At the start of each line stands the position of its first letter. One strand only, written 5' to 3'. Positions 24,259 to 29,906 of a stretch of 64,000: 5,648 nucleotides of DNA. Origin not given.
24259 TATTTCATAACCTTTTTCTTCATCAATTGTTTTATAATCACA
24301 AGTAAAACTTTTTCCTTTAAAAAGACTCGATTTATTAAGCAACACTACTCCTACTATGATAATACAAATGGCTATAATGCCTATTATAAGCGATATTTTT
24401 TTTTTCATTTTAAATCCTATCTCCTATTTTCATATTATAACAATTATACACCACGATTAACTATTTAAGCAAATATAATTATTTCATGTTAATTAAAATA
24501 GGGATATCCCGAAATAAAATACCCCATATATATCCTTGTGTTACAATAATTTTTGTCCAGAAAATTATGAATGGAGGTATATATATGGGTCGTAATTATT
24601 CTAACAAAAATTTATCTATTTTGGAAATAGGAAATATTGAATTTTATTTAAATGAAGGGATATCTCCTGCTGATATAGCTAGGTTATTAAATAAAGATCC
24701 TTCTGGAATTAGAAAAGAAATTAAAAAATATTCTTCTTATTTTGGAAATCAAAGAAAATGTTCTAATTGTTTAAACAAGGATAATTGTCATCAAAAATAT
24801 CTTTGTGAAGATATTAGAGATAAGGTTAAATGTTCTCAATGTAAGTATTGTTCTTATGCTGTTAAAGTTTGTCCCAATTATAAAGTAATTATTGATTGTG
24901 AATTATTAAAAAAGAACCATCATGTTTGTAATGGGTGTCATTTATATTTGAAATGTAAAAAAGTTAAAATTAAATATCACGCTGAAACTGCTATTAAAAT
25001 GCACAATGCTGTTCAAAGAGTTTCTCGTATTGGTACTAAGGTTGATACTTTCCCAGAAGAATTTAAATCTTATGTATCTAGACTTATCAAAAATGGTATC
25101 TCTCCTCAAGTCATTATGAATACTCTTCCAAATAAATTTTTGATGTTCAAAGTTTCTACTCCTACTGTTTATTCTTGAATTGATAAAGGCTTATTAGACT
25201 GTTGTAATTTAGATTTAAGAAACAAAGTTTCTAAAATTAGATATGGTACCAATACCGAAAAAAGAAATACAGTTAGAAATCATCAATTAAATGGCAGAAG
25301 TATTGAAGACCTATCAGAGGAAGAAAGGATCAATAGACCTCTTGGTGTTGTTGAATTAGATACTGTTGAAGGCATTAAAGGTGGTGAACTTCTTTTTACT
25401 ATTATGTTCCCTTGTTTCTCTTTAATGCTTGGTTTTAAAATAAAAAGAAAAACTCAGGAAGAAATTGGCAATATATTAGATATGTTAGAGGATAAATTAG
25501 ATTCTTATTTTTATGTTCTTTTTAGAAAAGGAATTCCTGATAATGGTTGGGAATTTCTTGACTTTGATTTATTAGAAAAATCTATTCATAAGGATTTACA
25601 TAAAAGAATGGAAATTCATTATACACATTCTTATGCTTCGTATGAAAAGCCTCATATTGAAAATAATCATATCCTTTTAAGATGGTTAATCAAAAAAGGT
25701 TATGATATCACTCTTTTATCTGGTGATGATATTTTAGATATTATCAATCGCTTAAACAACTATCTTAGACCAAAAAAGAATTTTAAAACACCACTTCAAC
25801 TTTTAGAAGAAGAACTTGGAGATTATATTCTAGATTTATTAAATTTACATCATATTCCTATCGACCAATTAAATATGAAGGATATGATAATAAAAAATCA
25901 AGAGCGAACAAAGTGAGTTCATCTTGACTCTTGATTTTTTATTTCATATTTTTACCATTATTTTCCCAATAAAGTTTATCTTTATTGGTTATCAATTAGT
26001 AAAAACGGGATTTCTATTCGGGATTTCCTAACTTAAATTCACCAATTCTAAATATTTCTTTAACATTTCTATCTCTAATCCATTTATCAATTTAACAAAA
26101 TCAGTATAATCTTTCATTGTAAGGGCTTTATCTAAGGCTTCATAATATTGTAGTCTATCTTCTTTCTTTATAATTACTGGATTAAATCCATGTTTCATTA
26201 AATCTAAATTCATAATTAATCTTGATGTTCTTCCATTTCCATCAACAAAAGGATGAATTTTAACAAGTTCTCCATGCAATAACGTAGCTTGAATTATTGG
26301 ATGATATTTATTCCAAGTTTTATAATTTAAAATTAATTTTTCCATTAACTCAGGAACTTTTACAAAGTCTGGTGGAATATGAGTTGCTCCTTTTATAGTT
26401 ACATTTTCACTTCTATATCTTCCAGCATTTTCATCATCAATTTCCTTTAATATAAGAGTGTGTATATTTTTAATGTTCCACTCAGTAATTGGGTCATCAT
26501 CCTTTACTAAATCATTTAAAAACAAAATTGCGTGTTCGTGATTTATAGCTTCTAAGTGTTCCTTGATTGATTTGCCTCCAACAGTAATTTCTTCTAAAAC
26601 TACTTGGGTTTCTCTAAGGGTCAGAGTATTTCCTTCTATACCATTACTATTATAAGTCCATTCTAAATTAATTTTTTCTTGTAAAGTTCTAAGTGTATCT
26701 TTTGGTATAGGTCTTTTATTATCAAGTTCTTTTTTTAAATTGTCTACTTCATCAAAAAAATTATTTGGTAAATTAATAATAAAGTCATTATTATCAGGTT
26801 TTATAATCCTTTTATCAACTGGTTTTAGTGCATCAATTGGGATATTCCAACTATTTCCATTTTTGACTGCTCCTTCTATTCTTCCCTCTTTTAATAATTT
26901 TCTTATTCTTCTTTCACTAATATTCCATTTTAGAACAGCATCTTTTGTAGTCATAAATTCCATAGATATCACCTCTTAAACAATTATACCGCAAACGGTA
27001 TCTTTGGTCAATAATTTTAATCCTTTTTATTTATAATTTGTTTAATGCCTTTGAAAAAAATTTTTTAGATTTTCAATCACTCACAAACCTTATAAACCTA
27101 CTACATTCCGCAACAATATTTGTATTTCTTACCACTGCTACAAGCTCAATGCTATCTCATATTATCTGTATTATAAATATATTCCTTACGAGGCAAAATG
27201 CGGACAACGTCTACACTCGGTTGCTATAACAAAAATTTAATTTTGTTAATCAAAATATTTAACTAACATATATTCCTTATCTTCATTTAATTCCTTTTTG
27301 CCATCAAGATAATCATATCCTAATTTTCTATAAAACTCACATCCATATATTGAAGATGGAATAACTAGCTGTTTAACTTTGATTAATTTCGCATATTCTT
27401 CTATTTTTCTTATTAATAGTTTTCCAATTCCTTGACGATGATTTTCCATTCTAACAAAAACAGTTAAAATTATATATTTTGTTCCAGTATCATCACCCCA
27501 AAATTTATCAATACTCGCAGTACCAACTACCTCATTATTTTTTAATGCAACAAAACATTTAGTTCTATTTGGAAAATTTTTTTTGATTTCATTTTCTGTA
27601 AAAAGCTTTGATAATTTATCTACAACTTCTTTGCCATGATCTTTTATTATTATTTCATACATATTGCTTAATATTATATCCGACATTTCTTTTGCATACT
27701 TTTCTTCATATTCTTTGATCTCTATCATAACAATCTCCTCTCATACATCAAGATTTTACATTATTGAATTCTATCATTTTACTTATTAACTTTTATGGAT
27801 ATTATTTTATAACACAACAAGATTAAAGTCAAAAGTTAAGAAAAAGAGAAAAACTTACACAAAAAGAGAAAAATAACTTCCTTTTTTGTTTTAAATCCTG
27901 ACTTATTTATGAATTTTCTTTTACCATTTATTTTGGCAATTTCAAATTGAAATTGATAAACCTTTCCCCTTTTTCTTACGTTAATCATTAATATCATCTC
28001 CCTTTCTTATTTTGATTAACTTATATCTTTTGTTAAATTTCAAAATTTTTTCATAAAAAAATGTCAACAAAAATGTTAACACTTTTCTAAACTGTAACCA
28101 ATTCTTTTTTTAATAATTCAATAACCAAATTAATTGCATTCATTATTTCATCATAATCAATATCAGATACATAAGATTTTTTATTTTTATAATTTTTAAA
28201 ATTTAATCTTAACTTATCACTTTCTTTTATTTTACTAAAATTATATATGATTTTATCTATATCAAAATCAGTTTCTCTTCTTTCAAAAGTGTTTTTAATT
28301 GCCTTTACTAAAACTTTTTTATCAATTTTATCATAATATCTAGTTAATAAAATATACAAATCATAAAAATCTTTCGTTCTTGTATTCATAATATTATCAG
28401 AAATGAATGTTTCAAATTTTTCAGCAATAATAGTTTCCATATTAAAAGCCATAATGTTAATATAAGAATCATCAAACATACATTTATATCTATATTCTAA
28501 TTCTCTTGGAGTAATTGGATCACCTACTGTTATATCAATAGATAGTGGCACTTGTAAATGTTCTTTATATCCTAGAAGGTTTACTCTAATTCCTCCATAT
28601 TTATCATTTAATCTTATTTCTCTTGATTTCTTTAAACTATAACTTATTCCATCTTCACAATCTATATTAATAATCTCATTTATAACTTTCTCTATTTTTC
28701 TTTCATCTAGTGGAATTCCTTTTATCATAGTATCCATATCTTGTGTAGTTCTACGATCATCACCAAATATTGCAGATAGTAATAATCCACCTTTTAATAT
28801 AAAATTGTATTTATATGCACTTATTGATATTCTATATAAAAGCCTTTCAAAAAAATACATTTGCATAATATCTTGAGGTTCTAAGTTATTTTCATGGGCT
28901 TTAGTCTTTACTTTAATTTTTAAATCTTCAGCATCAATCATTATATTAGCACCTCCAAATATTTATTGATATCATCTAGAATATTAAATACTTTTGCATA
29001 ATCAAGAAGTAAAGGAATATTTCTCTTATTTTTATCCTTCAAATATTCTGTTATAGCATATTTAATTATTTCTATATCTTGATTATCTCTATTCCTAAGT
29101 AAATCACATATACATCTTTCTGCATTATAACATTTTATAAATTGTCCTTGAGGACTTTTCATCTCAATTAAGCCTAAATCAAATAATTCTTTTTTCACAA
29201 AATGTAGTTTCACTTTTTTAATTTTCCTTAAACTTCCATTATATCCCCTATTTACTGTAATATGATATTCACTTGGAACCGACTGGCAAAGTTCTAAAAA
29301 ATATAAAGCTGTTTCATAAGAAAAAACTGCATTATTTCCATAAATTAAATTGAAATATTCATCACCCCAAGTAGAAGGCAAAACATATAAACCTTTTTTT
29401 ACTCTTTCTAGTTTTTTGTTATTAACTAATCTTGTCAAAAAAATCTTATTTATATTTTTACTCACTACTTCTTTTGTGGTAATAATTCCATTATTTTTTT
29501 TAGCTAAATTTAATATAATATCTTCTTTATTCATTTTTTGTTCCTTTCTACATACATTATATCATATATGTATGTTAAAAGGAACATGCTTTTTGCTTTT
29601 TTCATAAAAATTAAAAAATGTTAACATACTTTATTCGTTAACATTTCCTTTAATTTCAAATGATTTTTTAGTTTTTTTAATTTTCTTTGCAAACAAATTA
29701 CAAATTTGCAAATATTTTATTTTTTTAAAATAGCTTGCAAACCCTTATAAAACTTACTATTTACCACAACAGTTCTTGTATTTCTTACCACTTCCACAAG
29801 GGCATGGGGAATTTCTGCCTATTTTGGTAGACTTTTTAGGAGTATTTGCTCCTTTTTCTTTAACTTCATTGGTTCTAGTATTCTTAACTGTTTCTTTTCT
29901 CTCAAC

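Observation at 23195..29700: Degraded mobile/defence island splitting the conserved hpf-secA-prfB linkage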

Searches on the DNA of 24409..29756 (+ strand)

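Call 49: search_dna_similar(query=window:24409-29756:+, collection=plasmids, mode=distant, max_rows=10)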
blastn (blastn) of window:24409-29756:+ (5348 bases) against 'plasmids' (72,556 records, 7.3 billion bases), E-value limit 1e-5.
Records with a match: 31; places in all: 33; records where one place covers at least 80% of the query: 0.
Best place of each record, by identity: 80-90% 1; 60-80% 30.
By first word of the organism name: Fusobacterium 4; Lactobacillus 4; Priestia 3; Campylobacter 3; Leptotrichia 3; Ligilactobacillus 3; Cetobacterium 2; Bacillus 2; Lysinibacillus 2; Metabacillus 1; and 4 more.
By predicted mobility (MOB-suite, as given by PLSDB): non-mobilizable 26; mobilizable 3; conjugative 2.
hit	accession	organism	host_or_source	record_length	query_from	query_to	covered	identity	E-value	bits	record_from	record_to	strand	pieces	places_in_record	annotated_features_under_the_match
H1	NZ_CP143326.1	Cetobacterium somerae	intestine of Yellow Catfish,pure culture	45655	1686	2358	13%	66.6%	2e-44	190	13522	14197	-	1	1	Fic family protein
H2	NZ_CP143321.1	Cetobacterium somerae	intestine of Yellow Catfish,pure culture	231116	1687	2358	13%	65.9%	2e-37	168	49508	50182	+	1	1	Fic family protein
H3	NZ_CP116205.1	Bacillus paranthracis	rice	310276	1681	2315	12%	65.3%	1e-21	114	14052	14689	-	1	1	Fic family protein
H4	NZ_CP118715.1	Lysinibacillus fusiformis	Pure isolate,Shoe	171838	1677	2305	12%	64.0%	3e-15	93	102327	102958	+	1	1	Fic family protein | transcriptional regulator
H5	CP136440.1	Priestia filamentosa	Leaves of Cigar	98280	1690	2303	11%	64.8%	8e-17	99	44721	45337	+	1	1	Fic family protein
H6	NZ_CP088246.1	Metabacillus sp. B2-18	single cell,human skin swab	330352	1680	2255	11%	66.2%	3e-28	136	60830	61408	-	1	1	Fic family protein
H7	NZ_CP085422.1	Priestia megaterium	single cell,soil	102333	1690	2255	11%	64.8%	2e-12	85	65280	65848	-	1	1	Fic family protein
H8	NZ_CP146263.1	Priestia megaterium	Nicotiana tabacum L.,Cell ...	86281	1690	2255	11%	64.8%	2e-12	85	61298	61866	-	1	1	Fic family protein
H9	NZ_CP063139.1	Francisella philomiragia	Homo sapiens,soft tissue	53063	1778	2267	9%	67.1%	1e-32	150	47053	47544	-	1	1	Fic family protein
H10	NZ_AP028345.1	Campylobacter jejuni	Homo sapiens,feces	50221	1799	2275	9%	65.8%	3e-16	98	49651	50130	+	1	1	Fic family protein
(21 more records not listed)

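Call 50: search_dna_similar(query=window:24409-29756:+, collection=phages, mode=distant, max_rows=10)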
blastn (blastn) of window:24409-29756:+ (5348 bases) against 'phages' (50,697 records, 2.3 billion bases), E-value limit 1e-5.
Records with a match: 7; places in all: 7; records where one place covers at least 80% of the query: 0.
Best place of each record, by identity: 60-80% 7.
By first word of the organism name: Mycoplasma 5; Streptococcus 2.
By host as written in the record: Mycoplasma anatis MYCAV786 1; Mycoplasma anatis MYCAV787 1; Mycoplasma anatis MYCAV788 1; Streptococcus gallolyticus BSJ27 1; Streptococcus gallolyticus BSJ31 1; Mycoplasma anserisalpingitidis MYCAV94 1; Mycoplasma anserisalpingitidis MYCAV221 1.
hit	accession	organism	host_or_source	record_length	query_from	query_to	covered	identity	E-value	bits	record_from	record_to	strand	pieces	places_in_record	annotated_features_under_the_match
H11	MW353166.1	Mycoplasma phage sp.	Mycoplasma anatis MYCAV786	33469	3952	4785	8%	68.2%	5e-7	127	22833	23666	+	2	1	hypothetical protein (x2)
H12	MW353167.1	Mycoplasma phage sp.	Mycoplasma anatis MYCAV787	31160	3952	4785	8%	68.2%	5e-7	127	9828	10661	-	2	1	hypothetical protein (x2)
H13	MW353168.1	Mycoplasma phage sp.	Mycoplasma anatis MYCAV788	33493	3952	4785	8%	68.2%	5e-7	127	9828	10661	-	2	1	hypothetical protein (x2)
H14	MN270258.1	Streptococcus phage phi-SgaBSJ27_rum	Streptococcus gallolyticus BSJ27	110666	3943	4080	3%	69.6%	6e-6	61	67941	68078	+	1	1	hypothetical protein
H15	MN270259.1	Streptococcus phage phi-SgaBSJ31_rum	Streptococcus gallolyticus BSJ31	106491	3943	4080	3%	69.6%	6e-6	61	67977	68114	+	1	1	hypothetical protein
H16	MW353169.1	Mycoplasma phage sp.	Mycoplasma anserisalpingitidis MYCAV94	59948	4320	4433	2%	72.4%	6e-6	61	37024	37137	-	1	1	hypothetical protein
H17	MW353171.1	Mycoplasma phage sp.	Mycoplasma anserisalpingitidis MYCAV221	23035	4675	4785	2%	73.2%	6e-6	61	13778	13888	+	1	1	hypothetical protein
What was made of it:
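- AbiE homologues occur in Mycoplasma and Streptococcus phage records (call 50).
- Tried and rejected: Only distant Fic or AbiE homologues, at most 68% nt over short stretches (calls 49, 50).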

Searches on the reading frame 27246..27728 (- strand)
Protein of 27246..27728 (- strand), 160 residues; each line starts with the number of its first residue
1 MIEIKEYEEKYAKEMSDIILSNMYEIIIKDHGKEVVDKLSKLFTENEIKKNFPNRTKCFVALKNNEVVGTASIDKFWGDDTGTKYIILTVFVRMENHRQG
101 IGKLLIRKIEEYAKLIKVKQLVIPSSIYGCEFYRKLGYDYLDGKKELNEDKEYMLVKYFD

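Call 3: search_protein_families(library=pfam, proteins=[window:27246-27728:-], max_evalue=0.01)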
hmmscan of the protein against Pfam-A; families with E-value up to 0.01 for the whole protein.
window:27246-27728:- (160 aa): 6 families
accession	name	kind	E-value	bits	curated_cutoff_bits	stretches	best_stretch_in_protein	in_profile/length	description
PF00583.31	Acetyltransf_1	-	1.6e-13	51.4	20.7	1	23-138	4-116/116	Acetyltransferase (GNAT) family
PF13673.13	Acetyltransf_10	-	2.4e-13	50.6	23.6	1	29-142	3-111/128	Acetyltransferase (GNAT) domain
PF13508.13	Acetyltransf_7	-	5.4e-12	46.4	27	1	56-138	3-82/84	Acetyltransferase (GNAT) domain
PF23209.2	IDM1_C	-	6.9e-06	26.6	33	1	33-153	11-126/140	Increased DNA methylation 1, C-terminal domain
PF13420.13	Acetyltransf_4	-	0.00013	22.5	24.3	1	56-151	49-147/155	Acetyltransferase (GNAT) domain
PF13527.13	Acetyltransf_9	-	0.0025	18.2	25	1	46-140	31-126/127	Acetyltransferase (GNAT) domain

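Call 4: search_protein_families(library=padloc, proteins=[window:27246-27728:-], max_evalue=0.01)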
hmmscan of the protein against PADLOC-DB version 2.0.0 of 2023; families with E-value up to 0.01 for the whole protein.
window:27246-27728:- (160 aa): 0 families

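Call 23: search_protein_families(library=ncbifam, proteins=[window:27246-27728:-], max_evalue=0.001)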
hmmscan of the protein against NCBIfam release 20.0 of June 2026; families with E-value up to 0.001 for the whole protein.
window:27246-27728:- (160 aa): 8 families
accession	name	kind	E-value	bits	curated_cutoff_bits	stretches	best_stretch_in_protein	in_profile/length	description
NF005840.0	PRK07757.1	equivalog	1.1e-07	31.9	154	1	57-145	43-124/153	N-acetyltransferase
TIGR01575.1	rimI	equivalog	1.3e-07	31.8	86.4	1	43-146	18-120/132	ribosomal protein S18-alanine N-acetyltransferase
NF005921.0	PRK07922.1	equivalog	1.7e-06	27.8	180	1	44-145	34-130/170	amino-acid N-acetyltransferase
TIGR03585.1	PseH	equivalog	6.3e-05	23.1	93.1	1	54-154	49-150/156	UDP-4-amino-4,6-dideoxy-N-acetyl-beta-L-altrosamine N-acetyltransferase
NF040501.1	resist_ArsN2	equivalog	0.00018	21.1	125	1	52-140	19-103/133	arsenic resistance N-acetyltransferase ArsN2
NF040503.1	resist_ArsN1a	equivalog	0.00022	21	170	1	44-139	33-134/159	arsinothricin resistance N-acetyltransferase ArsN1 family A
NF033078.2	AAC_6p_Ia_fam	equivalog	0.00051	19.9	265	1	9-123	11-114/181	AAC(6')-Ia family aminoglycoside 6'-N-acetyltransferase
NF053587.1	SpmdActasePaiA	equivalog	0.00058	19.7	250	1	2-121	3-127/172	spermidine/spermine N(1)-acetyltransferase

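Call 26: find_encoding_contigs(protein=window:27246-27728:-, flank=8000, max_places=8)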
Protein window:27246-27728:- (160 aa): 5 contigs read that carry it; 5 places shown.
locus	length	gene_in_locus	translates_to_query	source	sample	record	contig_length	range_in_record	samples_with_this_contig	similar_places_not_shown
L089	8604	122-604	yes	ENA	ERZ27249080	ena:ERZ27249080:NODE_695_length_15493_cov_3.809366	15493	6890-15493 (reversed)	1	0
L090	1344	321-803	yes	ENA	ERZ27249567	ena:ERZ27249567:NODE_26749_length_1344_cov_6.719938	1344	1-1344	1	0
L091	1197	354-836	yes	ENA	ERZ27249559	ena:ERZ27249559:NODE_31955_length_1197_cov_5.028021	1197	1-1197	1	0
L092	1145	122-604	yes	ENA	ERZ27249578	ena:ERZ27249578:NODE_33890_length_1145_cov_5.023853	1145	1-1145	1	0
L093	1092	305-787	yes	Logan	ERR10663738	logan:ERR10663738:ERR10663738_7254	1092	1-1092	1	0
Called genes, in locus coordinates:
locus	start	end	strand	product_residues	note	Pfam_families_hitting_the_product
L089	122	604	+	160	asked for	PF23209:IDM1_C (weak), PF00583:Acetyltransf_1, PF13673:Acetyltransf_10, PF13508:Acetyltransf_7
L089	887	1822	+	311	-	PF02661:Fic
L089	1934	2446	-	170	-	-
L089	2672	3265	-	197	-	PF13936:HTH_38 (weak)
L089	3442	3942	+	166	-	-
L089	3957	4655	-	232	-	-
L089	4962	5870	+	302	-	PF03462:PCRF, PF00472:RF-1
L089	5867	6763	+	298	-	PF19700:DUF6198, PF02588:YitT_membrane, PF10035:DUF2179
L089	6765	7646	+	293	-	PF02588:YitT_membrane, PF10035:DUF2179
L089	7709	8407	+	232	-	PF02463:SMC_N (faint), PF00005:ABC_tran, PF13304:AAA_21 (faint)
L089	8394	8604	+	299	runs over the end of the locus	PF18075:FtsX_ECD, PF02687:FtsX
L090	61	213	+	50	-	PF14657:Arm-DNA-bind_4 (weak)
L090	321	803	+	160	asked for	PF23209:IDM1_C (weak), PF00583:Acetyltransf_1, PF13673:Acetyltransf_10, PF13508:Acetyltransf_7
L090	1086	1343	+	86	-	?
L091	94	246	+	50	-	PF14657:Arm-DNA-bind_4 (weak)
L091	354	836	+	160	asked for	PF23209:IDM1_C (weak), PF00583:Acetyltransf_1, PF13673:Acetyltransf_10, PF13508:Acetyltransf_7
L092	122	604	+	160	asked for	PF23209:IDM1_C (weak), PF00583:Acetyltransf_1, PF13673:Acetyltransf_10, PF13508:Acetyltransf_7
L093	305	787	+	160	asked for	PF23209:IDM1_C (weak), PF00583:Acetyltransf_1, PF13673:Acetyltransf_10, PF13508:Acetyltransf_7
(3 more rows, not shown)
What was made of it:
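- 27246..27728 (-): GNAT acetyltransferase, 160 aa, substrate unknown. It sits at the right end of the proximal remnant. Calls 3, 23 and 26.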

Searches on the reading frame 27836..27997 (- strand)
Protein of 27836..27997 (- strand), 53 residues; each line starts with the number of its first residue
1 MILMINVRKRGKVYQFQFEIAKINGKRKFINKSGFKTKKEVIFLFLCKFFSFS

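Call 3: search_protein_families(library=pfam, proteins=[window:27836-27997:-], max_evalue=0.01)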
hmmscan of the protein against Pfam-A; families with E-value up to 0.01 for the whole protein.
window:27836-27997:- (53 aa): 1 family
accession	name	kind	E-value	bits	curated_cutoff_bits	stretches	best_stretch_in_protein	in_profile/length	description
PF14657.12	Arm-DNA-bind_4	-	4.8e-06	26.5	22.3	1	14-40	2-30/47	Arm DNA-binding domain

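Call 4: search_protein_families(library=padloc, proteins=[window:27836-27997:-], max_evalue=0.01)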
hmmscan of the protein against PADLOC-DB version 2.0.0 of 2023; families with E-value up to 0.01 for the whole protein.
window:27836-27997:- (53 aa): 0 families
